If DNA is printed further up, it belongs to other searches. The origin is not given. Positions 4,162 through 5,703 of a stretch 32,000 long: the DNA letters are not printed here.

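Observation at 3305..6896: Apparently active four-gene TGT...ACA transposon with an unusual gene set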

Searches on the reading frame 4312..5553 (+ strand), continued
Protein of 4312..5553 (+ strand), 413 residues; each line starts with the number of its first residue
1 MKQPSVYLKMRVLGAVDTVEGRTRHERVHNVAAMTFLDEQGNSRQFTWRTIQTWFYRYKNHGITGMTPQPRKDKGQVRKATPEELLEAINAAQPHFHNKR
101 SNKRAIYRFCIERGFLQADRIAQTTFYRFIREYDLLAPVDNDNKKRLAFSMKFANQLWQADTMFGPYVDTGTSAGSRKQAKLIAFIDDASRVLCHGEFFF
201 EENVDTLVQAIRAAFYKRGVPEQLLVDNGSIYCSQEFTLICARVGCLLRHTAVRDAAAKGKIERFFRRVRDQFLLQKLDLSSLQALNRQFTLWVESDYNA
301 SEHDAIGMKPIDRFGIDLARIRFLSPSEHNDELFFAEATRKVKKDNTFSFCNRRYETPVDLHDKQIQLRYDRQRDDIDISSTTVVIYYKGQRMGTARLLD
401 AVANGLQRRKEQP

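Call 49: search_protein_families(library=pfam, proteins=[L084:2198-2755:+, L083:2323-2856:+, L005:3270-3827:+, L083:5103-5327:+, L084:2896-4149:+, L084:4142-4942:+], max_evalue=0.01)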
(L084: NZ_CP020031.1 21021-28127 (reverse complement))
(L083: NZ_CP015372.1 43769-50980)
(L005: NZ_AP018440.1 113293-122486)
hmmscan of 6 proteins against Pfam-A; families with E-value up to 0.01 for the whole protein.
L084:2198-2755:+ (185 aa): 2 families
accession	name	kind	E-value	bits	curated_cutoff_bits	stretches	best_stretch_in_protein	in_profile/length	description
PF20020.4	DUF6431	-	5.1e-12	45.9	26.6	1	29-96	1-67/82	Domain of unknown function (DUF6431)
PF14690.11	Zn_ribbon_ISL3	-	0.009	16.8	25.5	1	28-47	4-22/47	zinc-finger of transposase IS204/IS1001/IS1096/IS1165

L083:2323-2856:+ (177 aa): 5 families
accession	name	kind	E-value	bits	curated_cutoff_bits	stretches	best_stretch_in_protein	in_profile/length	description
PF20020.4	DUF6431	-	2.5e-06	27.7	26.6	1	30-94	1-63/82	Domain of unknown function (DUF6431)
PF13384.12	HTH_23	-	4.1e-05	23.7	24.6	1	93-121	11-37/50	Homeodomain-like domain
PF13518.12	HTH_28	-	0.00027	21.4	25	1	92-124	4-35/52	Helix-turn-helix domain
PF19335.5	HMBD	-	0.005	17.2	23.6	0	25-35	13-23/28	Heavy metal binding domain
PF13551.12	HTH_29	-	0.0086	16.6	28.1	0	99-121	9-32/64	Winged helix-turn helix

L005:3270-3827:+ (185 aa): 0 families

L083:5103-5327:+ (74 aa): 0 families

L084:2896-4149:+ (417 aa): 7 families
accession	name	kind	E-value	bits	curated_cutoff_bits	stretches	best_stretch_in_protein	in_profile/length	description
PF13565.12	HTH_32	-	1.4e-12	48.4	33.7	1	53-130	1-73/73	Homeodomain-like domain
PF00665.32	rve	-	1.6e-10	41.6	32.6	1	155-253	5-102/102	Integrase core domain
PF13683.12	rve_3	-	8.7e-10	38.6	26.5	1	242-310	2-67/67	Integrase core domain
PF09299.17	Mu-transpos_C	-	1.3e-09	38.3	21.7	1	332-384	2-59/61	Mu transposase, C-terminal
PF22483.2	Mu-transpos_C_2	-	2.7e-08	33.9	27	1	336-386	10-60/73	Mu transposase, C-terminal domain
PF13518.12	HTH_28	-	2.2e-05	24.9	25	1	49-77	24-52/52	Helix-turn-helix domain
PF13551.12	HTH_29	-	0.00048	20.6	28.1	1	52-89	27-64/64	Winged helix-turn helix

L084:4142-4942:+ (266 aa): 5 families
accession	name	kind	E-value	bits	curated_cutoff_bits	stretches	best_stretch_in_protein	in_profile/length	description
PF13401.12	AAA_22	-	4.1e-26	92.3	27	1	40-170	3-130/130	AAA domain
PF13191.12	AAA_16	-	2.1e-09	38.5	32.6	1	32-148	13-158/167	AAA ATPase domain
PF09848.15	SLFN-g3_helicase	-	0.00038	20.3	24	1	48-136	7-93/354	Schlafen group 3, DNA/RNA helicase domain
PF13604.12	AAA_30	-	0.00098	19.3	27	1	37-76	13-52/191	AAA domain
PF00004.35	AAA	-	0.0023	18.8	21.2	1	46-134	2-69/131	ATPase family associated with various cellular activities (AAA)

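Call 57: search_protein_families(library=ncbifam, proteins=[L084:2896-4149:+, L083:2986-4308:+, L084:4142-4942:+, L083:4312-5106:+, L084:2198-2755:+], max_evalue=0.001)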
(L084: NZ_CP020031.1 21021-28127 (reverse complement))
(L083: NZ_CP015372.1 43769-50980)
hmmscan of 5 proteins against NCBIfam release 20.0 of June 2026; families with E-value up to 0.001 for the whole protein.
L084:2896-4149:+ (417 aa): 5 families
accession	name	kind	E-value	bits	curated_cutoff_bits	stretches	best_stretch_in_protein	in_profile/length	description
NF033577.2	transpos_IS481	equivalog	8.9e-76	255.1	224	1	21-314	6-284/284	IS481 family transposase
NF033594.2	transpos_ISNCY_2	equivalog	2.4e-32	112.5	250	1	52-382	25-351/368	ISNCY family transposase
NF033516.0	transpos_IS3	equivalog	3.9e-21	75.7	160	1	84-313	132-368/369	IS3 family transposase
NF033546.1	transpos_IS21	equivalog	2.1e-14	53.8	160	1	70-316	37-284/294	IS21 family transposase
NF033545.0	transpos_IS630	equivalog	5.2e-09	36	100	1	49-139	24-114/299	IS630 family transposase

L083:2986-4308:+ (440 aa): 6 families
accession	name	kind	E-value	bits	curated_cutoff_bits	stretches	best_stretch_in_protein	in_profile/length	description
NF033577.2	transpos_IS481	equivalog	1.5e-57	195.3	224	1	46-318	20-284/284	IS481 family transposase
NF033594.2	transpos_ISNCY_2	equivalog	7.8e-23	81.2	250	1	50-377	21-348/368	ISNCY family transposase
NF033516.0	transpos_IS3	equivalog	2.9e-22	79.4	160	1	60-310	117-362/369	IS3 family transposase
NF033546.1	transpos_IS21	equivalog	2.8e-15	56.6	160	1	199-328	155-292/294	IS21 family transposase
NF033545.0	transpos_IS630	equivalog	1.2e-09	38.1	100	1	48-156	21-130/299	IS630 family transposase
NF033563.0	transpos_IS30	equivalog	6.1e-05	22.9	80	1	175-274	143-241/267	IS30 family transposase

L084:4142-4942:+ (266 aa): 1 family
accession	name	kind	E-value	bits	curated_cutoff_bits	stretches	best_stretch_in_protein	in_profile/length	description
TIGR03015.1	pepcterm_ATPase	hypoth_equivalog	5.8e-38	130.9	324.5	1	1-262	1-264/269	XrtA/PEP-CTERM system-associated ATPase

L083:4312-5106:+ (264 aa): 1 family
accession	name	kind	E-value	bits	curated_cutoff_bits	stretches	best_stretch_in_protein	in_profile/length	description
TIGR03015.1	pepcterm_ATPase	hypoth_equivalog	8.2e-27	94.3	324.5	1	20-263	22-266/269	XrtA/PEP-CTERM system-associated ATPase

L084:2198-2755:+ (185 aa): 1 family
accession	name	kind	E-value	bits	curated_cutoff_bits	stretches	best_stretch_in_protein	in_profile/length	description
NF041731.2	transpos_ISH6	equivalog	2.4e-05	23.3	240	1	28-78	55-105/414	ISH6 family transposase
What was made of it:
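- On IS481 family (ISfinder / NCBIfam NF033577): A Geobacillus relative in the same architecture scores 255 (call 57).
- A Geobacillus relative passes the IS481 cut-off, 255 against 224 (call 57).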

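Call 64: get_annotated_region(hit=H11, flank=3000)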
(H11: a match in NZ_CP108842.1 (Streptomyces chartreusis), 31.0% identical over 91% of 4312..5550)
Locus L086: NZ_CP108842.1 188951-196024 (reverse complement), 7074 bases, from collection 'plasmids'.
description: Streptomyces chartreusis strain NBC_00851 plasmid unnamed2, complete sequence
organism: Streptomyces chartreusis (NCBI taxid 1969)
taxonomy: Bacteria; Actinomycetota; Actinomycetes; Kitasatosporales; Streptomycetaceae; Streptomyces; Streptomyces chartreusis
host: -; source: -; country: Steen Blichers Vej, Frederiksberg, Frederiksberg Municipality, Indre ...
typing (MOB-suite, as given by PLSDB): non-mobilizable; replicon rep_cluster_1910
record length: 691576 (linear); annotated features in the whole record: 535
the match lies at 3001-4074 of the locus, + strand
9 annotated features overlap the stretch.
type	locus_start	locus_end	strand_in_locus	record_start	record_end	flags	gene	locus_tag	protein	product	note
CDS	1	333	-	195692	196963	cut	-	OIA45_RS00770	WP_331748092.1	MFS transporter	GO:0055085 - transmembrane transport [Evidence IEA]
CDS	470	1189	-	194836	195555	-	-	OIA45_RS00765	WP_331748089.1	GntR family transcriptional regulator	-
CDS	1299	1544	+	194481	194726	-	-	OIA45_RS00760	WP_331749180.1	hypothetical protein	-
CDS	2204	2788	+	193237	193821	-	-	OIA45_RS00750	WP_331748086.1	DUF6431 domain-containing protein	-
CDS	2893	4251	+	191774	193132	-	-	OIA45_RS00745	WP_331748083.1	DDE-type integrase/transposase/recombinase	GO:0015074 - DNA integration [Evidence IEA]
CDS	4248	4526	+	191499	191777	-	-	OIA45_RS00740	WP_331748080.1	hypothetical protein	-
CDS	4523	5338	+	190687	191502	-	-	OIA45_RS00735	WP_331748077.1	AAA family ATPase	-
CDS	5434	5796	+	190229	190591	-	-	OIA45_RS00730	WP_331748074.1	hypothetical protein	-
CDS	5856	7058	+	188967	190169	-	-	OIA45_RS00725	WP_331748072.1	transposase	-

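Call 65: get_annotated_region(hit=H37, flank=2500)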
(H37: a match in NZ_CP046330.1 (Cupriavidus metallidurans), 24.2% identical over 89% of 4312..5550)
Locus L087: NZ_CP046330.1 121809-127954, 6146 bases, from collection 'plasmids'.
description: Cupriavidus metallidurans strain FDAARGOS_675 plasmid unnamed1, complete sequence
organism: Cupriavidus metallidurans (NCBI taxid 119219)
taxonomy: Bacteria; Pseudomonadota; Betaproteobacteria; Burkholderiales; Burkholderiaceae; Cupriavidus; Cupriavidus metallidurans
host: -; source: sedimentation pond in a zinc factory; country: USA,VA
typing (MOB-suite, as given by PLSDB): conjugative; replicon rep_cluster_591; relaxase MOBH; mating-pair formation MPF_T
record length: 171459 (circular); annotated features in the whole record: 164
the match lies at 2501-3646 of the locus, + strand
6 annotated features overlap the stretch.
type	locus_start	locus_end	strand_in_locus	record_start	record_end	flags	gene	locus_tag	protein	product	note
CDS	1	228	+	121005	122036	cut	-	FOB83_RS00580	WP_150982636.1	hypothetical protein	-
CDS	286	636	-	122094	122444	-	-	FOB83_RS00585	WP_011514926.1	hypothetical protein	-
CDS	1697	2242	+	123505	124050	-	-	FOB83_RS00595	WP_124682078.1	transposase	-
CDS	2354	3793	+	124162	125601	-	-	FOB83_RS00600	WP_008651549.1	IS481 family transposase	-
CDS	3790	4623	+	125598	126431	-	-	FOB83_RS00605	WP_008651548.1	AAA family ATPase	-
CDS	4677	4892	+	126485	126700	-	-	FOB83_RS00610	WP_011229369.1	hypothetical protein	-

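Call 66: get_annotated_region(hit=H48, flank=3500)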
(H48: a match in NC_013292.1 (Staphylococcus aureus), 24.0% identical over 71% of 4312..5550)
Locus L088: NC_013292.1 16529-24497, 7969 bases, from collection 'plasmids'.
description: Staphylococcus aureus plasmid pWBG752, complete sequence
organism: Staphylococcus aureus (NCBI taxid 1280)
taxonomy: Bacteria; Bacillota; Bacilli; Bacillales; Staphylococcaceae; Staphylococcus; Staphylococcus aureus
host: -; source: -; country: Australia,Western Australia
typing (MOB-suite, as given by PLSDB): mobilizable; replicon rep_cluster_1017,rep_cluster_1733,rep_cluster_2100; relaxase MOBV
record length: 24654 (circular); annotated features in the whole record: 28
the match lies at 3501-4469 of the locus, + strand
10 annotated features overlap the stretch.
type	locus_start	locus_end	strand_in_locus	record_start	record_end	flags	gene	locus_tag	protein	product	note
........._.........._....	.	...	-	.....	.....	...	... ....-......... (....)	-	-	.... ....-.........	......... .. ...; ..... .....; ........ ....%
predicted_resistance_gene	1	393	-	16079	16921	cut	blaZ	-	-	penicillin-hydrolyzing class A beta-lactamase BlaZ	predicted by amrfinderplus; class BETA-LACTAM; identity 100.0%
predicted_resistance_gene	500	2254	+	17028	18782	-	blaR1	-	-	beta-lactam sensor/signal transducer BlaR1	predicted by amrfinderplus; class BETA-LACTAM; identity 95.38%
predicted_resistance_gene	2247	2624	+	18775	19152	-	blaI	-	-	penicillinase repressor BlaI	predicted by amrfinderplus; class BETA-LACTAM; identity 98.41%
CDS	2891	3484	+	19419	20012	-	-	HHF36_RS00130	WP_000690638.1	recombinase family protein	GO:0006310 - DNA recombination [Evidence IEA]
CDS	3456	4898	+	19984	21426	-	-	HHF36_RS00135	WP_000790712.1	Mu transposase C-terminal domain-containing protein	-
predicted_resistance_gene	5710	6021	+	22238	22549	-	arsR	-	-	As(III)-sensing metalloregulatory transcriptional repressor ArsR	predicted by amrfinderplus; class ARSENIC; identity 99.04%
predicted_resistance_gene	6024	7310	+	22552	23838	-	arsB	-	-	arsenite efflux transporter membrane subunit ArsB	predicted by amrfinderplus; class ARSENIC; identity 99.77%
CDS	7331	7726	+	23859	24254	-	-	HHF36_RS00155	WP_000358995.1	thioredoxin-dependent arsenate reductase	-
predicted_resistance_gene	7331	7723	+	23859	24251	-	arsC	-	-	thioredoxin-dependent arsenate reductase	predicted by amrfinderplus; class ARSENIC; identity 100.0%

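Call 70: search_protein_families(library=pfam, proteins=[L087:1697-2242:+, L087:2354-3793:+, L087:3790-4623:+, L087:4677-4892:+, L086:2204-2788:+, L086:4248-4526:+, L086:5434-5796:+], max_evalue=0.01)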
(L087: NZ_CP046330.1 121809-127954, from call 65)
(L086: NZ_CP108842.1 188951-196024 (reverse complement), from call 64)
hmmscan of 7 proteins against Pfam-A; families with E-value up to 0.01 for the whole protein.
L087:1697-2242:+ (181 aa): 0 families

L087:2354-3793:+ (479 aa): 4 families
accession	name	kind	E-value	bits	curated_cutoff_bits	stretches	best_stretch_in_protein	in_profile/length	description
PF00665.32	rve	-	1.3e-10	41.9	32.6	1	179-278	6-102/102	Integrase core domain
PF24764.1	rva_4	-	1.7e-06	28.3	26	1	172-298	2-119/194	Integrase core domain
PF13683.12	rve_3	-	1.3e-05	25.3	26.5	1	267-320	2-52/67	Integrase core domain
PF13565.12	HTH_32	-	0.00018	22.4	33.7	1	60-139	2-73/73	Homeodomain-like domain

L087:3790-4623:+ (277 aa): 6 families
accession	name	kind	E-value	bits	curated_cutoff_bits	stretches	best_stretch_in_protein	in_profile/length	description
PF13401.12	AAA_22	-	6e-20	72.3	27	1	46-176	4-129/130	AAA domain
PF13191.12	AAA_16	-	1.1e-05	26.5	32.6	1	45-161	22-164/167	AAA ATPase domain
PF13245.12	AAA_19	-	0.0012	19.4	25.1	1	46-170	10-125/134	AAA domain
PF00004.35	AAA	-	0.0051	17.7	21.2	0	51-142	2-70/131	ATPase family associated with various cellular activities (AAA)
PF24883.2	NPHP3_N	-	0.0056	17.3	24.8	0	47-72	22-47/164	Nephrocystin 3, N-terminal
PF13604.12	AAA_30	-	0.008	16.4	27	0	44-156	15-115/191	AAA domain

L087:4677-4892:+ (71 aa): 0 families

L086:2204-2788:+ (194 aa): 5 families
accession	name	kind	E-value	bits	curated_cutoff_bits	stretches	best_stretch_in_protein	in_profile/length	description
PF20020.4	DUF6431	-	2.1e-09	37.5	26.6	1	22-85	1-63/82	Domain of unknown function (DUF6431)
PF13384.12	HTH_23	-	1.4e-05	25.2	24.6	1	89-120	15-46/50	Homeodomain-like domain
PF13518.12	HTH_28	-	6.2e-05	23.4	25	1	96-118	16-38/52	Helix-turn-helix domain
PF13551.12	HTH_29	-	0.00039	20.9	28.1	1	85-117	4-37/64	Winged helix-turn helix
PF08281.18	Sigma70_r4_2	-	0.00091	19.3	25.7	1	91-118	25-52/54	Sigma-70, region 4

L086:4248-4526:+ (92 aa): 0 families

L086:5434-5796:+ (120 aa): 0 families

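Call 81: find_encoding_contigs(protein=P0020, flank=4000, max_places=2)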
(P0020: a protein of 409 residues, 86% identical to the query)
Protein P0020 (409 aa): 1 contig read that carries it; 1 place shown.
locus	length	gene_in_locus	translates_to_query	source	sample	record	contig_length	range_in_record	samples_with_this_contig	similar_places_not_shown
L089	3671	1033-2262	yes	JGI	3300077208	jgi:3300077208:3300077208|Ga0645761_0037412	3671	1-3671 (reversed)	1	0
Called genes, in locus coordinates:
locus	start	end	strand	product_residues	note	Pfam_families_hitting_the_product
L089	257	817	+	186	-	-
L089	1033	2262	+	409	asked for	PF00665:rve, PF13683:rve_3 (weak)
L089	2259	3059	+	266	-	PF13191:AAA_16 (weak), PF13401:AAA_22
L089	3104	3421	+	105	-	-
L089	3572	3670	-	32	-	?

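Call 82: find_encoding_contigs(protein=P0002, flank=4000, max_places=2)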
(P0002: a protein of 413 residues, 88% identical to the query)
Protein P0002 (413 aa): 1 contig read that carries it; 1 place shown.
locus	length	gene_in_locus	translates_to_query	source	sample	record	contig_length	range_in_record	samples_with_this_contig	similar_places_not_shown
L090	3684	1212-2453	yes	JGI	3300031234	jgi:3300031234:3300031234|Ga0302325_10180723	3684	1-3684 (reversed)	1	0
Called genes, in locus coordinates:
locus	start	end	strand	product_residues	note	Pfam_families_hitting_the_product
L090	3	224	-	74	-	?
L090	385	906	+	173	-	-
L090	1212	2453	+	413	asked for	PF00665:rve, PF13683:rve_3 (weak)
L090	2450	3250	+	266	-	PF13191:AAA_16 (weak), PF13401:AAA_22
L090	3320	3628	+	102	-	-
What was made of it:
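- Tried and rejected: Two metagenome contigs of about 3.7 kb are simply whole elements collapsed by assembly, with no right-end/left-end junction (calls 81, 82).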

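Call 87: search_solved_structures(query=A7, max_evalue=1)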
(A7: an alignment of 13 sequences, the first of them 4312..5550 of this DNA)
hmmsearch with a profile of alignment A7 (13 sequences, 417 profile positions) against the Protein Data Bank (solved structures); distinct sequences matched with E-value up to 1: 140 (the best 60 are shown).
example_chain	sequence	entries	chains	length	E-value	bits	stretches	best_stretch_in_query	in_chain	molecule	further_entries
7svw_A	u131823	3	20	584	9.2e-26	93.9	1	9-398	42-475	TnsB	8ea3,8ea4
8rdu_R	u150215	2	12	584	9.2e-26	93.9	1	9-398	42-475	TnsB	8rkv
8aa5_AP1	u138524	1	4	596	1e-25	93.8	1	9-398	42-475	TnsB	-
8b4h_A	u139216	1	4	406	3.7e-21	78.7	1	167-404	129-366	Putative transposase for insertion sequence element IS5376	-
8q4d_A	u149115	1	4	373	6.3e-21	77.9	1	167-395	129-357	Putative transposase for insertion sequence element IS5376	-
30jv_A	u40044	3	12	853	2.2e-15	59.7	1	217-345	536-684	TnsA endonuclease N-terminal domain-containing protein,TnsB transposase | PseTnsAB artificial fusion protein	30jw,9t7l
30ga_R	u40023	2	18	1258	7.4e-15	58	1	217-345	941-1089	Maltose/maltodextrin-binding periplasmic protein,TnsA endonuclease N-terminal domain-conta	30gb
7pel_A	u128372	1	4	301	4e-12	49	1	156-272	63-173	Pol protein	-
7ouf_D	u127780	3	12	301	4e-12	49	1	156-272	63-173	Integrase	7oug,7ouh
6qbv_A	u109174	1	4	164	4.1e-11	45.6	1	156-272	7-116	Integrase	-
6qbt_A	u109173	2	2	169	4.5e-11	45.5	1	156-272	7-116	HTLV-2 integrase catalytic core domain | integrase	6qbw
5cz1_A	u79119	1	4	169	4.8e-10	42.1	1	158-273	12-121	integrase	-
9y7b_A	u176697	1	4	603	4.8e-10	42.1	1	215-373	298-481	IF3A Tn6677 TnsB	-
6voy_A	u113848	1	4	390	5.1e-10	42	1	156-271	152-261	DNA-binding protein 7d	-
5cz2_A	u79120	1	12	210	8.5e-10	41.3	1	158-272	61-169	Pol polyprotein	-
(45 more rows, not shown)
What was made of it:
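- Closest known: IS21. Same: IstA is the second-best structural relative of the transposase (call 87).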

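Call 106: find_encoding_contigs(protein=P0001, flank=2500, max_places=10)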
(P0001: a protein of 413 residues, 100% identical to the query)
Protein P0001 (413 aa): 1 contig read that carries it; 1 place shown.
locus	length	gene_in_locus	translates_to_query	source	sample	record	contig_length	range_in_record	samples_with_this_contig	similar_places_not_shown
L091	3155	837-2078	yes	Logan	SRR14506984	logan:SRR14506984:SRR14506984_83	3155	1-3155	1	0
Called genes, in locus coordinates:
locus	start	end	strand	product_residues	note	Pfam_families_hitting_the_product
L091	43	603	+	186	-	-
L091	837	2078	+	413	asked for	PF00665:rve, PF13683:rve_3 (weak), PF09299:Mu-transpos_C (faint)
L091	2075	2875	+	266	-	PF13191:AAA_16 (faint), PF13401:AAA_22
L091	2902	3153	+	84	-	?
